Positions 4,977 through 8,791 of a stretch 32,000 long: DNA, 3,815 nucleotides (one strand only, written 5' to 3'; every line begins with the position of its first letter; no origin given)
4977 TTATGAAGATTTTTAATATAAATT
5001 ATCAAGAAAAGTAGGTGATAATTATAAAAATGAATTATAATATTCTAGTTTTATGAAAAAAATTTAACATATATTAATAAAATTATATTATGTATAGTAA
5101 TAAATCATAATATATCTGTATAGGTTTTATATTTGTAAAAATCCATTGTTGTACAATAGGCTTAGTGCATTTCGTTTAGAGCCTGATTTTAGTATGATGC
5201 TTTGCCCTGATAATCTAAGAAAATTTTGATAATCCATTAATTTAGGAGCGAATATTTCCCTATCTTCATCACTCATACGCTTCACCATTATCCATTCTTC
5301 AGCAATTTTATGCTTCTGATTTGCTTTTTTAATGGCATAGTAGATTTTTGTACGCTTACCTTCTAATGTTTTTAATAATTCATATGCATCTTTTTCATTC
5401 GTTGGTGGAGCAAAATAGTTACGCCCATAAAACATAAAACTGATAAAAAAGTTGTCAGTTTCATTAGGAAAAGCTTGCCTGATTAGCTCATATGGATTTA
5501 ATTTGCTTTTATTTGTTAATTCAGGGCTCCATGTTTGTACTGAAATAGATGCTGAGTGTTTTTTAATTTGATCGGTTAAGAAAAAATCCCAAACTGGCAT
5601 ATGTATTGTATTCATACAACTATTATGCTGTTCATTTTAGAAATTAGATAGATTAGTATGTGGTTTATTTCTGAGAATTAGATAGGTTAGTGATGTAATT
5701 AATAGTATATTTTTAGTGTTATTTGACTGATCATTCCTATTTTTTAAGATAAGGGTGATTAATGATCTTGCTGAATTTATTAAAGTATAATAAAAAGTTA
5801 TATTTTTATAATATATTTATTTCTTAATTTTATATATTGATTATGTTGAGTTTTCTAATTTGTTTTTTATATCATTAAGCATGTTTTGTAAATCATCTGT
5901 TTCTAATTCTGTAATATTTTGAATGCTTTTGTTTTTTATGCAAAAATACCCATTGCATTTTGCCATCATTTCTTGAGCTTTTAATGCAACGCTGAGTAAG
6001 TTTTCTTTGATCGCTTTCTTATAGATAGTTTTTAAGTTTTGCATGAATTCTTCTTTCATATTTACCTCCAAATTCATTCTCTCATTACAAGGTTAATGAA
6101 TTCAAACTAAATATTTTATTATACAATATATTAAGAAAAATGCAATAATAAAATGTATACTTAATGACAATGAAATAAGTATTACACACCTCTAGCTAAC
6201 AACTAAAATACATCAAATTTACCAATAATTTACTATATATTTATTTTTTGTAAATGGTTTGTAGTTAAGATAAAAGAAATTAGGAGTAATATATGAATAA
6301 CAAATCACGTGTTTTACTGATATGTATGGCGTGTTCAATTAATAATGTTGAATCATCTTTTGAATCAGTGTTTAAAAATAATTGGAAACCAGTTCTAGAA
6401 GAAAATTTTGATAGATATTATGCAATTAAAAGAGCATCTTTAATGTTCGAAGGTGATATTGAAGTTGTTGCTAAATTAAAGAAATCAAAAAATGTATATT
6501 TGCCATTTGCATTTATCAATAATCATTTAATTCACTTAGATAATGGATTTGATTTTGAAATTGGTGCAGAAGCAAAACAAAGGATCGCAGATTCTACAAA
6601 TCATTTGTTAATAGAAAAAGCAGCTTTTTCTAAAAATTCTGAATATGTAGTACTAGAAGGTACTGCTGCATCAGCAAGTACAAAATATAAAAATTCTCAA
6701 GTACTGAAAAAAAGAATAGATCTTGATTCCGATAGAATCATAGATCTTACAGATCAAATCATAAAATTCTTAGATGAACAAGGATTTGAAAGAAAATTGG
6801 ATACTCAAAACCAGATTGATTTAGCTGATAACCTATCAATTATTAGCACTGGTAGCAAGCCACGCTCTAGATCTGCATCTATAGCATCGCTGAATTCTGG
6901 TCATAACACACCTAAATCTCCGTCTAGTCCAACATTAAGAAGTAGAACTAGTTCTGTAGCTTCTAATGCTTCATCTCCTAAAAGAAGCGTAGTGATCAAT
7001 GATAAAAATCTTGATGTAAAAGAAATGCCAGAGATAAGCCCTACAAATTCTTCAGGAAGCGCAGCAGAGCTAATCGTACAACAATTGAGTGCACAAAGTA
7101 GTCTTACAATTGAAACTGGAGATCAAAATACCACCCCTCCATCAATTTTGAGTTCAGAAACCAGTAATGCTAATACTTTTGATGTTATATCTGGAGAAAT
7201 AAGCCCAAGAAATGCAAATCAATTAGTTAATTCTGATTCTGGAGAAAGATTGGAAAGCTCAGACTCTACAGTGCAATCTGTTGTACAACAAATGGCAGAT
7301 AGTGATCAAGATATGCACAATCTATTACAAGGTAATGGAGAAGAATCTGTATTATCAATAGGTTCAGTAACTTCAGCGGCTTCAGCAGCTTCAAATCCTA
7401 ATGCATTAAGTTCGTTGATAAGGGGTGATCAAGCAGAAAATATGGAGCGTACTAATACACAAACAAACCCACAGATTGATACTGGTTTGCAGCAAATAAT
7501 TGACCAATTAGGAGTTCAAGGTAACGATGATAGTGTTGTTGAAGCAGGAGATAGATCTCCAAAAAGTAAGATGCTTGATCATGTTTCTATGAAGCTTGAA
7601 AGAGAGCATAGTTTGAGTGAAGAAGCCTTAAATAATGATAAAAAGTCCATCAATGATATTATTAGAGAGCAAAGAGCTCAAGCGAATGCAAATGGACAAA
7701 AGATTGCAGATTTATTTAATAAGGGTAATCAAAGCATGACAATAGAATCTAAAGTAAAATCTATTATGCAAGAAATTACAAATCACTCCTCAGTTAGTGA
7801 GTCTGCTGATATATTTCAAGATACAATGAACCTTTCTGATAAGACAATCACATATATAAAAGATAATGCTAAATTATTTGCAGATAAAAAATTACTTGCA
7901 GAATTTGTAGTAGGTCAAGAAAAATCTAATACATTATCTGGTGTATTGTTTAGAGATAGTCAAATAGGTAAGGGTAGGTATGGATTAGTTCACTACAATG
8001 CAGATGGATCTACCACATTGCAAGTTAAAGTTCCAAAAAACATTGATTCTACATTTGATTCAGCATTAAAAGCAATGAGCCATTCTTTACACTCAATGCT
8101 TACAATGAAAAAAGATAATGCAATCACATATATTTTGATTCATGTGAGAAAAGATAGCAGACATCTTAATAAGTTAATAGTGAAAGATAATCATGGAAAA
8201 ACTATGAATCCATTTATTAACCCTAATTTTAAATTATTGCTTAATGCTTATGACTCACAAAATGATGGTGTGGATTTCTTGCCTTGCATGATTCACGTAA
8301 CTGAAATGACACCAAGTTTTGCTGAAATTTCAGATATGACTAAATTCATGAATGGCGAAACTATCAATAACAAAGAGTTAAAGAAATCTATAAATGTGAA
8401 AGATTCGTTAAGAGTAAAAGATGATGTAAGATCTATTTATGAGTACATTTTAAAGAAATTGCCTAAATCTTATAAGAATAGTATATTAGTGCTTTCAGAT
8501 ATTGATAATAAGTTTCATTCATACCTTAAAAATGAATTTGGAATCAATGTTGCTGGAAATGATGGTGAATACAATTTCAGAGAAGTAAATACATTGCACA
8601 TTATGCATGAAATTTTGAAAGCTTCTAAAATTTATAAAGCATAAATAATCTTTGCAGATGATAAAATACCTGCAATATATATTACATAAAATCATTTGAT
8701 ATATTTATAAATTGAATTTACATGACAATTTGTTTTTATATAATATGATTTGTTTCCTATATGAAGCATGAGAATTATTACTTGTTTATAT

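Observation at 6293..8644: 783-aa orphan protein with a eukaryote-like Ser/Pro/Arg-rich disordered core and a C-terminal domain with His-Asp-Cys order: candidate host-targeted effector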

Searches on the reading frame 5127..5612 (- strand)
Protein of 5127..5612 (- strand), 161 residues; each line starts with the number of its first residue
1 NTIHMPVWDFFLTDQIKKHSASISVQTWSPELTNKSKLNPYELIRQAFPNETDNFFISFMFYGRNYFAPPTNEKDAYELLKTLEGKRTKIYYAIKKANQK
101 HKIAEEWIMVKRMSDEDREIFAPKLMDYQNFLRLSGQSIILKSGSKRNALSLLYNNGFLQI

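Call 7: search_protein_families(library=pfam, proteins=[window:5127-5612:-], max_evalue=0.001)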
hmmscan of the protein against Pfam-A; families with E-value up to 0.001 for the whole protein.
window:5127-5612:- (161 aa): 0 families

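Call 47: search_protein_families(library=phrogs, proteins=[window:5127-5612:-], max_evalue=1)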
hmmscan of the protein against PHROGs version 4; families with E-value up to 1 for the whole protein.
window:5127-5612:- (161 aa): 3 families
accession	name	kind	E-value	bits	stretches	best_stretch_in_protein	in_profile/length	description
phrog_3173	-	unknown function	0.012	17.1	1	72-120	2-50/57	-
phrog_7554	-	unknown function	0.13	13.3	1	96-119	21-44/83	-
phrog_3711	-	unknown function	0.24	12.6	1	57-105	16-62/77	-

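Call 48: search_protein_families(library=ncbifam, proteins=[window:5127-5612:-], max_evalue=0.1)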
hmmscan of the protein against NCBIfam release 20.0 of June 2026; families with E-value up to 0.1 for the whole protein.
window:5127-5612:- (161 aa): 1 family
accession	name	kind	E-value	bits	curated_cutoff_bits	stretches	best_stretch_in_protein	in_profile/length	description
NF000867.0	PRK00078.1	equivalog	0.0041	16.8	249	1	68-107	82-122/192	Maf-like protein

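Call 65: find_related_loci(query=A3, collection=genome_contigs, flank=6000)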
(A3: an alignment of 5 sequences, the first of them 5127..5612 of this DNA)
Query A3 (161 aa) in genome_contigs; peptide patterns used: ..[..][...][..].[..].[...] (x = any residue, [..] = any of these).
15 stretches matched a pattern; 4 encode a relative of the query (tblastn E <= 1e-3); 4 distinct loci.
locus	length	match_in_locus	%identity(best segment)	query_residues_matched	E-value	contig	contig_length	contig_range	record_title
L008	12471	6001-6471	52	3-159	3e-55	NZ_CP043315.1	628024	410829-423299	Candidatus Cytomitobacter indipagum isolate 1605 chromosome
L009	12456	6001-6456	47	1-159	4e-53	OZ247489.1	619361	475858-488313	MAG: Rickettsiales bacterium isolate ebbdf594-9b4f-40d1-8aad-1962022aa814 genome assembly, chromosome: 1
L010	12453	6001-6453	44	3-160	6e-46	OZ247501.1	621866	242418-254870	MAG: Rickettsiales bacterium isolate 6c1244a2-0d64-4b65-99fe-030343c12f18 genome assembly, chromosome: 1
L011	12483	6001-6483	39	3-159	1e-31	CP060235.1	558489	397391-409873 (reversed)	MAG: Alphaproteobacteria bacterium isolate HK-STAS-PROT-4 chromosome, complete genome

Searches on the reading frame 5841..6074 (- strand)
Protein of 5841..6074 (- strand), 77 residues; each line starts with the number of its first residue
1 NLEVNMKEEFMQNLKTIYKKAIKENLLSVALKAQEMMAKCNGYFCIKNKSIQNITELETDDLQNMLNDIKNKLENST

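Call 7: search_protein_families(library=pfam, proteins=[window:5841-6074:-], max_evalue=0.001)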
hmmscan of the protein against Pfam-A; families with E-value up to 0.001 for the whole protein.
window:5841-6074:- (77 aa): 0 families

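Call 47: search_protein_families(library=phrogs, proteins=[window:5841-6074:-], max_evalue=1)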
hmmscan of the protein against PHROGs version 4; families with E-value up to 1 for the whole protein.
window:5841-6074:- (77 aa): 2 families
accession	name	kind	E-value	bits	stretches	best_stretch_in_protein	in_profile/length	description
phrog_25730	-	unknown function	0.064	14.5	1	8-68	29-89/123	-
phrog_33829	-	unknown function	0.12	13.7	1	34-72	7-46/93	-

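Call 48: search_protein_families(library=ncbifam, proteins=[window:5841-6074:-], max_evalue=0.1)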
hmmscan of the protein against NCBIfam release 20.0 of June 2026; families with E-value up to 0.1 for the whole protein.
window:5841-6074:- (77 aa): 1 family
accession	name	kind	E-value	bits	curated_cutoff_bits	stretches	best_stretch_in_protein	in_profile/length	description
TIGR04388.1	Lepto_longest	subfamily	0.021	12.3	45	1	15-76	215-280/1693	TIGR04388 family protein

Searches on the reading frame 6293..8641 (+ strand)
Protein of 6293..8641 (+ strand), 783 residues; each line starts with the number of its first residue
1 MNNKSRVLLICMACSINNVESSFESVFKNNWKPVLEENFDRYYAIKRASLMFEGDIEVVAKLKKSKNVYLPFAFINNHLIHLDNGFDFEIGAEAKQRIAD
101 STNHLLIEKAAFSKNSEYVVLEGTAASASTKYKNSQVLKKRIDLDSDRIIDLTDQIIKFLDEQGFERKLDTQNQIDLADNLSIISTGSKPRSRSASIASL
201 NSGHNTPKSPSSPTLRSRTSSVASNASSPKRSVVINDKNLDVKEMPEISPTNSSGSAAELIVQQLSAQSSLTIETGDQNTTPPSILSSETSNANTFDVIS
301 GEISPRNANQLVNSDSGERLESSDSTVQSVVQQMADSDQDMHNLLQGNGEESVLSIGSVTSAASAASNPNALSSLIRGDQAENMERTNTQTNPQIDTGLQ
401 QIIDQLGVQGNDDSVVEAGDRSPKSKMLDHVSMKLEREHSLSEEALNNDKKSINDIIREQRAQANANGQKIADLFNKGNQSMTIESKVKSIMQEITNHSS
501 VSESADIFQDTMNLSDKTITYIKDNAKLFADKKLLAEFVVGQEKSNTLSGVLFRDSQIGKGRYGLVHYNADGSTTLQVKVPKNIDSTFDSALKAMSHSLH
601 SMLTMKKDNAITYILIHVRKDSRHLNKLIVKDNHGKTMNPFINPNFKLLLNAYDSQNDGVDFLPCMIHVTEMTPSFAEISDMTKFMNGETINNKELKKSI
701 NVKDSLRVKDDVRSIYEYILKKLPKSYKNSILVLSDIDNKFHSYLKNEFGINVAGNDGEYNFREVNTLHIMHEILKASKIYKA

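Call 4: search_protein_families(library=pfam, proteins=[window:6293-8641:+], max_evalue=10)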
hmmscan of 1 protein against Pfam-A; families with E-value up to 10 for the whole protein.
window:6293-8641:+ (783 aa): 4 families
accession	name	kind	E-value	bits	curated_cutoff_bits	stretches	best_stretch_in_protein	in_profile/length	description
PF03763.18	Remorin_C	-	0.097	12.9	29.7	1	428-469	44-85/107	Remorin, C-terminal region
PF25587.1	Rv2743c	-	0.2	11.7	27.7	1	318-407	96-184/237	Rv2743c family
PF17172.10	GST_N_4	-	0.27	12.4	30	0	578-616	57-94/99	Glutathione S-transferase N-terminal domain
PF21523.3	ParM_N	-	1.6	9.2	27.4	1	594-649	46-100/159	Plasmid segregation protein ParM, C-terminal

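Call 5: search_solved_structures(query=window:6293-8641:+, max_evalue=10)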
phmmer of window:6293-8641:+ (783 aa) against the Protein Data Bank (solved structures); distinct sequences matched with E-value up to 10: 2.
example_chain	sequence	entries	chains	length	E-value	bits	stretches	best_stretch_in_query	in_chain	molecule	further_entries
8x1g_A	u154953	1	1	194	1.1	10.8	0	80-177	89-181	Adenylate kinase isoenzyme 1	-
7de3_A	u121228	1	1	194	1.2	10.7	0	82-177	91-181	Adenylate kinase isoenzyme 1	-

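Call 6: find_homologous_proteins(query=window:6293-8641:+, max_evalue=0.001)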
Query window:6293-8641:+ (783 aa): 1 proteins with E <= 0.001 among 8000 candidates.
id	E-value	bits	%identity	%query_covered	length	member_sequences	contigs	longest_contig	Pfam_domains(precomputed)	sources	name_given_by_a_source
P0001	0.0e+0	1684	100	100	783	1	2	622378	-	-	-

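Call 9: find_encoding_contigs(protein=window:6293-8641:+, flank=3000, max_places=6)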
Protein window:6293-8641:+ (783 aa): 2 contigs read that carry it; 1 place shown.
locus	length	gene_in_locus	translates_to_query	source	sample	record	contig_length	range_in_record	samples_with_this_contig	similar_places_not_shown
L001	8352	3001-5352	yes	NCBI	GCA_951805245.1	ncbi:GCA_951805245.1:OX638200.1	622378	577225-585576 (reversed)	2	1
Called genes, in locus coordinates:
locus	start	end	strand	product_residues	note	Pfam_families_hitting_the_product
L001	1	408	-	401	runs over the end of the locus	PF02403:Seryl_tRNA_N, PF00587:tRNA-synt_2b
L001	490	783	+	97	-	PF00829:Ribosomal_L21p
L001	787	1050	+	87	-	PF01016:Ribosomal_L27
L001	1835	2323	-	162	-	-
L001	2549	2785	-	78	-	-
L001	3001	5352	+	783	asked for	-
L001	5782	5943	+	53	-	PF00471:Ribosomal_L33 (weak)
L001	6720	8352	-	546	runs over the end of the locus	PF08529:NusA_N, PF00575:S1 (faint), PF13184:KH_NusA_1st, PF26594:KH_NusA_2nd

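Call 11: find_related_loci(query=window:6293-8641:+, collection=genome_contigs, flank=10000)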
Query window:6293-8641:+ (783 aa) in genome_contigs; peptide patterns used: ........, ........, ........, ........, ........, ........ (x = any residue, [..] = any of these).
28 stretches matched a pattern, but none encodes a relative of the query by tblastn (E <= 1e-3).

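Call 21: predict_structure(protein=window:6293-8641:+)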
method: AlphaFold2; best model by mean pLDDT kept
length: 783 residues; sequences in the alignment: 1
mean_pLDDT: 34.7   pTM: 0.22
mean pLDDT of the five models: 34.7, 31.1, 29.3, 27.7, 25.8
residues with pLDDT >= 90: 0; 70-90: 0; 50-70: 11; < 50: 772
segments of 3 or more residues with pLDDT < 50: 1-27, 29-35, 37-157, 159-427, 429-449, 452-454, 463-465, 467-783
pLDDT, mean of each block of 10 residues (from residue 1): 34 32 41 43 33 25 31 37 37 40 43 41 41 40 41 46 39 30 26 26 28 28 27 27 29 27 24 24 25 25 27 28 31 37 33 25 29 34 39 41 44 39 45 46 46 48 46 40 36 37 40 40 42 34 32 35 35 32 34 32 27 27 31 34 32 32 26 30 36 40 34 39 37 37 42 38 32 35 25
secondary structure, 60 per line:
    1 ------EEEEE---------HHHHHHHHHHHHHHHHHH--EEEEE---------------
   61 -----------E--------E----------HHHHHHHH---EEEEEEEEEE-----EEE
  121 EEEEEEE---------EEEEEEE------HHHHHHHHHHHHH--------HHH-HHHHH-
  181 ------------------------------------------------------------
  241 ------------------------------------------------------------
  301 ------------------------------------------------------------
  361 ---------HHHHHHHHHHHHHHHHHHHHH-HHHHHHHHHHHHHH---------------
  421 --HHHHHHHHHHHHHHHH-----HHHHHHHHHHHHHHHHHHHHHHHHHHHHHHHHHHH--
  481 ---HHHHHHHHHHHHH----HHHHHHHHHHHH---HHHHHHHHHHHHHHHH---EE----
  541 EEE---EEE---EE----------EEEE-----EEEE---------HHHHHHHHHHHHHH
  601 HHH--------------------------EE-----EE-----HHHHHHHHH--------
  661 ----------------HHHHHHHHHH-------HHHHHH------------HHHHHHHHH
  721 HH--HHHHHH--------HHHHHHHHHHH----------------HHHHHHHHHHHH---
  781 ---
elements in order (helices of 4 or more, strands of 3 or more residues): E7-11 H21-38 E41-45 H92-99 E103-112 E118-127 E137-143 H150-162 H175-179 H370-390 H392-405 H423-438 H444-478 H484-496 H501-512 H516-531 E541-543 E547-549 E565-568 E574-577 H587-603 H644-652 H677-686 H694-699 H712-722 H725-730 H739-749 H766-777

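Call 33: search_protein_representatives(protein=window:6293-8641:+)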
Query: 783 residues. Proteins with E-value up to 0.001 (for the whole library): 5; up to 1e-10: 5; up to 1e-30: 4. The best 5 are listed.
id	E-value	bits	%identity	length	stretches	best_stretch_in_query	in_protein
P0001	0.0e+00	1684.3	100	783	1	1-783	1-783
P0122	5.7e-53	196.9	36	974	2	479-783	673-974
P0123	2.3e-51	191.5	37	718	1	480-783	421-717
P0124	2.0e-34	135.6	28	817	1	2-781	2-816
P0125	5.8e-29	117.5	36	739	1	525-782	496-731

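Call 47: search_protein_families(library=phrogs, proteins=[window:6293-8641:+], max_evalue=1)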
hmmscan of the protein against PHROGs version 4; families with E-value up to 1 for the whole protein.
window:6293-8641:+ (783 aa): 1 family
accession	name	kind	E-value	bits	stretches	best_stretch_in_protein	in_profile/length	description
phrog_16624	-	unknown function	0.03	15.4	1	303-386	8-92/102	-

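Call 48: search_protein_families(library=ncbifam, proteins=[window:6293-8641:+], max_evalue=0.1)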
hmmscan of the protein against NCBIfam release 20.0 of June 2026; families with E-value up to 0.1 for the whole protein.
window:6293-8641:+ (783 aa): 1 family
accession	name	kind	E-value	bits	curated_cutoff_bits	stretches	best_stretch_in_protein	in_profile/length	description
NF005649.0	PRK07415.1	equivalog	0.088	11.8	583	0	657-780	254-375/394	NAD(P)H-quinone oxidoreductase subunit H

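Call 68: list_cluster_members(proteins=[P0001, P0122, P0123, P0124, P0125])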
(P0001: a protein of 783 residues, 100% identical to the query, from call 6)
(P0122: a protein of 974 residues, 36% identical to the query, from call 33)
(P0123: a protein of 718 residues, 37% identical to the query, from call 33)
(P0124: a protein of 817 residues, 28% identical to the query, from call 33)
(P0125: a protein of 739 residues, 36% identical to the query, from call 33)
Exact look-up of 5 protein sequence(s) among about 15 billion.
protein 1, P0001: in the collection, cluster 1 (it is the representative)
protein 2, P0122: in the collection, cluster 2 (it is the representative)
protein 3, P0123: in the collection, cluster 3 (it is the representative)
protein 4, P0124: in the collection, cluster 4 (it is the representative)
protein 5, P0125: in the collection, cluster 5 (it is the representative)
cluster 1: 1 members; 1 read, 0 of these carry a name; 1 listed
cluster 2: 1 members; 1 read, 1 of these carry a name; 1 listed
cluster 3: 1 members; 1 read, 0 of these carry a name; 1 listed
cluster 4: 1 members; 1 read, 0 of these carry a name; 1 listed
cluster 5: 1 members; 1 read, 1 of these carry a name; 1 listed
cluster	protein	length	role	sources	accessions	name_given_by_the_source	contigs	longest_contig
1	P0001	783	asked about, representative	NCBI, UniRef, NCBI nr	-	-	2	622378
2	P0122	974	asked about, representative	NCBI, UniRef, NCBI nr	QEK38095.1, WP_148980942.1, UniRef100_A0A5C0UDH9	hypothetical protein FZC35_01760 [Candidatus Cytomitobacter indipagum] | Uncharacterized protein n=1 Tax=Candidatus Cytomitobacter indipagum TaxID=2601575 ... | hypothetical protein [Candidatus Cytomitobacter indipagum]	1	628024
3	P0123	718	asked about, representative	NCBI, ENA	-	-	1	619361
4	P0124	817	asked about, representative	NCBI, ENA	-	-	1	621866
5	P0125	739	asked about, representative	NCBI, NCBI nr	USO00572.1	MAG: hypothetical protein H6845_02025 [Alphaproteobacteria bacterium]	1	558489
